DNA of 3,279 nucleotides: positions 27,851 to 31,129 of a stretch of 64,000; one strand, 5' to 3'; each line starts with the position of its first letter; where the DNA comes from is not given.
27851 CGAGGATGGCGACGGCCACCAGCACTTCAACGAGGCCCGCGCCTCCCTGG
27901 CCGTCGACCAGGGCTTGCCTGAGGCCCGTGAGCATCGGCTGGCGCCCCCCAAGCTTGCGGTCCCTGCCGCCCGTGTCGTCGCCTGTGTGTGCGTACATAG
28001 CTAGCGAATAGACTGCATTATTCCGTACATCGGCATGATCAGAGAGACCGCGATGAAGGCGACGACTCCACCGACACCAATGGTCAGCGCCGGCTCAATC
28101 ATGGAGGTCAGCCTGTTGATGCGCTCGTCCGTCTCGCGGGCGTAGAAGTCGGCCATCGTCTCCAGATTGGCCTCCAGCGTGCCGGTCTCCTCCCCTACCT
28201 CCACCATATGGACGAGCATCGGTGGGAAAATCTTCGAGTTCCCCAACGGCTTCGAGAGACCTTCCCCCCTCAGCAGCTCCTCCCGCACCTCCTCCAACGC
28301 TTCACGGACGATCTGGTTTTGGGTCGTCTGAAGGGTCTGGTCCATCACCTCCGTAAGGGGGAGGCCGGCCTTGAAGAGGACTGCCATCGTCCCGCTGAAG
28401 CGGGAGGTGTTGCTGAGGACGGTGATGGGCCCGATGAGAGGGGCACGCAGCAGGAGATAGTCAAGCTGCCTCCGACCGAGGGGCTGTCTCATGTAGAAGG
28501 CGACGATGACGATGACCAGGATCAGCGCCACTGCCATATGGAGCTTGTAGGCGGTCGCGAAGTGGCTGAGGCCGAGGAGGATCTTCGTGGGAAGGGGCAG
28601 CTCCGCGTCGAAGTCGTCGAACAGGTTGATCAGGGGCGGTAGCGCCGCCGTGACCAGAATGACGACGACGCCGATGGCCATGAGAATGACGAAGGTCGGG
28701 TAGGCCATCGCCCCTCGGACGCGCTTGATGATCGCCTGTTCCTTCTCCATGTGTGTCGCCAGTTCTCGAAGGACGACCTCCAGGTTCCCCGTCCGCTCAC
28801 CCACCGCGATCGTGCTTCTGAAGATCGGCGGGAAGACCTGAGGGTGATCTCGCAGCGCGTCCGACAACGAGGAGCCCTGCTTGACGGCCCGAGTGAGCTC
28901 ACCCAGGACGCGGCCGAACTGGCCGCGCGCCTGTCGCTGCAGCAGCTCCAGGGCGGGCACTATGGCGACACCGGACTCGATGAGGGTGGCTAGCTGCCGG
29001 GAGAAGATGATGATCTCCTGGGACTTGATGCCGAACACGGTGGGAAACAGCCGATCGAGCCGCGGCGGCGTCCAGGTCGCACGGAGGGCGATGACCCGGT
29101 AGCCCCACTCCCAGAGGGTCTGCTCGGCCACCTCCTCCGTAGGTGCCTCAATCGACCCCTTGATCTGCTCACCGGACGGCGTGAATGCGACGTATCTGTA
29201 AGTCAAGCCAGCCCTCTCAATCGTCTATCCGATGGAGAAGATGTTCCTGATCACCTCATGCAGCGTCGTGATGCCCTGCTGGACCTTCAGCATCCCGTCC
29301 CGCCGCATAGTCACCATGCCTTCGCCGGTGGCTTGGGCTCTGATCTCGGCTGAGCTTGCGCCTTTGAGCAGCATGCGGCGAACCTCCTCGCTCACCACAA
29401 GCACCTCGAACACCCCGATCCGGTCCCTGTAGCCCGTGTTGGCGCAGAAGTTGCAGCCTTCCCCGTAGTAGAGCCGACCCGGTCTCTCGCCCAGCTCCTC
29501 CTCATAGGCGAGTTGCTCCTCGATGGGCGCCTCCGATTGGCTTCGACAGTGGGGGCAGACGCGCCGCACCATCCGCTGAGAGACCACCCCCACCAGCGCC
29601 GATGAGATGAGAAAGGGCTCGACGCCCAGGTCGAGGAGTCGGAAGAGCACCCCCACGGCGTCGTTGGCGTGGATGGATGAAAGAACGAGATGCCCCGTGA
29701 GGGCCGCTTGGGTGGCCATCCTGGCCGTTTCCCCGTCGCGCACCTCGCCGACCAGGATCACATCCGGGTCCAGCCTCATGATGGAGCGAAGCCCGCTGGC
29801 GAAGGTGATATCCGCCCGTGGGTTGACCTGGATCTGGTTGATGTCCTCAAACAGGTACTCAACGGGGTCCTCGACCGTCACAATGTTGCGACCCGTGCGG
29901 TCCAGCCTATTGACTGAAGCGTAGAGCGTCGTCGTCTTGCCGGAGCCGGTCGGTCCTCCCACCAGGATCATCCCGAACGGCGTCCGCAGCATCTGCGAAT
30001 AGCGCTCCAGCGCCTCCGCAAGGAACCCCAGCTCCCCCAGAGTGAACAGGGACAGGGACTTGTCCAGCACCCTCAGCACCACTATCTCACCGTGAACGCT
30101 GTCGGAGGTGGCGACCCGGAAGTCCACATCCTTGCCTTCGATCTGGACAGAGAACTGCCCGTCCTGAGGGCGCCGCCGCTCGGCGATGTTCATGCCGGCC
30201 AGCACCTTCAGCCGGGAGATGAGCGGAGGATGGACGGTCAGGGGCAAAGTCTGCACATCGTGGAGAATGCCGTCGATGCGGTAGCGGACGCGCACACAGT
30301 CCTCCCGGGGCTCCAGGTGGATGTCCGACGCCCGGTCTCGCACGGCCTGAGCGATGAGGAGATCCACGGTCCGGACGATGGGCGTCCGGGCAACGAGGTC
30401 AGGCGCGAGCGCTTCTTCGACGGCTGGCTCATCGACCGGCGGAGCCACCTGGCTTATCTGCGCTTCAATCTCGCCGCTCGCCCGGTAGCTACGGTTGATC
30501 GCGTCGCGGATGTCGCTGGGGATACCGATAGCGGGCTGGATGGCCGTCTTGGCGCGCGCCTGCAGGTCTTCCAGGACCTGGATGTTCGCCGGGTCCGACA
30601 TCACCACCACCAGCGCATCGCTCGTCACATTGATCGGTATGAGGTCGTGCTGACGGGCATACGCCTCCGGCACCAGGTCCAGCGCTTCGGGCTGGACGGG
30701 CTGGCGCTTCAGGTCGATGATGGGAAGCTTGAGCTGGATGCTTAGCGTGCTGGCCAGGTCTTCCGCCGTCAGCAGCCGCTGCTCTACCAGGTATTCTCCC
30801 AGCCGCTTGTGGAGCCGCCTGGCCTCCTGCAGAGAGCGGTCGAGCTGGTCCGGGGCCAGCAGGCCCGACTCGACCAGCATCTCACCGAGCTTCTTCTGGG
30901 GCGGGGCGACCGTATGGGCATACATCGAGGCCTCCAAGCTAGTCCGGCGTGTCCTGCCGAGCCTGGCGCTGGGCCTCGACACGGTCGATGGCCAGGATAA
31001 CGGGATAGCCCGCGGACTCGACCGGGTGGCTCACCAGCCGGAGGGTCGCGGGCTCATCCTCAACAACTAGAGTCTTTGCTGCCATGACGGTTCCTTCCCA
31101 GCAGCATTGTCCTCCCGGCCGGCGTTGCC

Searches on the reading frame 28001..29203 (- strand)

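Call 53: search_protein_families(library=pfam, proteins=[window:28001-29203:-], max_evalue=0.00001)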
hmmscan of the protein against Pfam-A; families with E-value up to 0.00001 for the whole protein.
window:28001-29203:- (400 aa): 1 family
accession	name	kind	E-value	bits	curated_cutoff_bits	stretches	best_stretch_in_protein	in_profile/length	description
PF00482.28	T2SSF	-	1.5e-56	190.1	25.2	2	67-189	1-125/125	Type II secretion system (T2SS), protein F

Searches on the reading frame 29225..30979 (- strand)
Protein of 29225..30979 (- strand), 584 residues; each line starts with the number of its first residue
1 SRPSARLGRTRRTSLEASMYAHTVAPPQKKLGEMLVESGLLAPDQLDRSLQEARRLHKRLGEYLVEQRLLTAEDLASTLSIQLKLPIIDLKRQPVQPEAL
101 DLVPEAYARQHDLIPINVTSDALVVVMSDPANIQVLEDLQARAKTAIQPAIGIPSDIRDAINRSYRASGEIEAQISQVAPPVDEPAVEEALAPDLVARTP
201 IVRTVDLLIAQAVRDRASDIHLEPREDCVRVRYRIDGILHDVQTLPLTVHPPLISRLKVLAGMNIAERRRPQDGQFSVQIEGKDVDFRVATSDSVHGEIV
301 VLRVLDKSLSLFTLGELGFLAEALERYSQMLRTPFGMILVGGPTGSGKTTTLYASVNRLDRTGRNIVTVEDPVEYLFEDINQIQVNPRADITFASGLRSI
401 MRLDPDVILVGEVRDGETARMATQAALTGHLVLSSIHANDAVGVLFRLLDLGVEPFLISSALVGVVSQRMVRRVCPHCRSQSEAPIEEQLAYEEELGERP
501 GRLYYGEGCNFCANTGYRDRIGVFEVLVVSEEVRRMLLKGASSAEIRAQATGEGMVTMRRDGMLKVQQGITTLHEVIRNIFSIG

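Call 53: search_protein_families(library=pfam, proteins=[window:29225-30979:-], max_evalue=0.00001)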
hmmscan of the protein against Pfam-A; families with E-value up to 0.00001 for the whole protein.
window:29225-30979:- (584 aa): 2 families
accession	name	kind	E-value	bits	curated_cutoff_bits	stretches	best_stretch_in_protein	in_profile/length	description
PF00437.27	T2SSE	-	1.3e-126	422.7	24.9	1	198-578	5-370/370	Type II/IV secretion system protein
PF05157.20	MshEN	-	1.8e-19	69.9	23.1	1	83-169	1-88/90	MshEN domain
